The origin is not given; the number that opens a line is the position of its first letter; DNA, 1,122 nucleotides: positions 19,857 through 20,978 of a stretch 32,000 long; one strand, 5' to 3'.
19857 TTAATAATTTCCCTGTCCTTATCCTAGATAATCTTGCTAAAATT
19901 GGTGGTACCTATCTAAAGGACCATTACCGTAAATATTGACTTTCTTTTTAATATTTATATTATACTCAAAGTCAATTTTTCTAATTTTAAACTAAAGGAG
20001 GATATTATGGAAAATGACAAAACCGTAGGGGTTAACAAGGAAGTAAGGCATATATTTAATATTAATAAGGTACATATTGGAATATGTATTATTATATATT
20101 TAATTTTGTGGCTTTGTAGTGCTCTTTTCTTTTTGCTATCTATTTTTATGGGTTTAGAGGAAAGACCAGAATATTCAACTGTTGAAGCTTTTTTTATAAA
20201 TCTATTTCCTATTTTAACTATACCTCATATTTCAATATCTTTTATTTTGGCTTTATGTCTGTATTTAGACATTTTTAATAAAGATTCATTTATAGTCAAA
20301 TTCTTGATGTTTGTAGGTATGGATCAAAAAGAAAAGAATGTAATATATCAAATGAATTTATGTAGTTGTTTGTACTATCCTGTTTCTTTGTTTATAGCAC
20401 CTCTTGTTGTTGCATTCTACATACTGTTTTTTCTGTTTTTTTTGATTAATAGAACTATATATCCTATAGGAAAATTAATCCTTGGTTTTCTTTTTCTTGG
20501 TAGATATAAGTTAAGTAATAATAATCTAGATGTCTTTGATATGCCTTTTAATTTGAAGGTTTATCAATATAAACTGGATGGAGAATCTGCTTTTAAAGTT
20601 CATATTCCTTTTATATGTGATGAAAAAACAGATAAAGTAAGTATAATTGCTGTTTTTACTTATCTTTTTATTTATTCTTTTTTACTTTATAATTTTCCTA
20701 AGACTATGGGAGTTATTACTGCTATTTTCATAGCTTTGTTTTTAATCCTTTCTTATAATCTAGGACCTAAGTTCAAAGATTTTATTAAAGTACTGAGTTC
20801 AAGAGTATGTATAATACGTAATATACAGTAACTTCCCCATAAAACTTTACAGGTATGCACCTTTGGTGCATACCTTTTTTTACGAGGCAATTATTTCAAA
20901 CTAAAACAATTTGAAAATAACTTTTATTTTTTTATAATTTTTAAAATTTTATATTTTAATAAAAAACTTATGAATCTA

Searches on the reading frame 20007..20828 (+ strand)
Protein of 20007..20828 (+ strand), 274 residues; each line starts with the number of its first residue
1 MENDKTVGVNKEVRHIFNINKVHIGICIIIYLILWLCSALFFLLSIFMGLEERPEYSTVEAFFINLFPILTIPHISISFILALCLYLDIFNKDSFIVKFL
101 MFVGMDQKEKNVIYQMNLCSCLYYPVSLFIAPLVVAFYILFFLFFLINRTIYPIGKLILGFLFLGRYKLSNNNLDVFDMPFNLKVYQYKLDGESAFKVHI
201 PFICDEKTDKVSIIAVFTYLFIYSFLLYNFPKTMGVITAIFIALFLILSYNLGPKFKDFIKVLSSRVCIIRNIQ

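Call 50: search_protein_families(library=pfam, max_evalue=0.001, proteins=[window:20007-20828:+])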
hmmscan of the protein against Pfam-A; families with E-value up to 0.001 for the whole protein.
seq(274 aa): 0 families
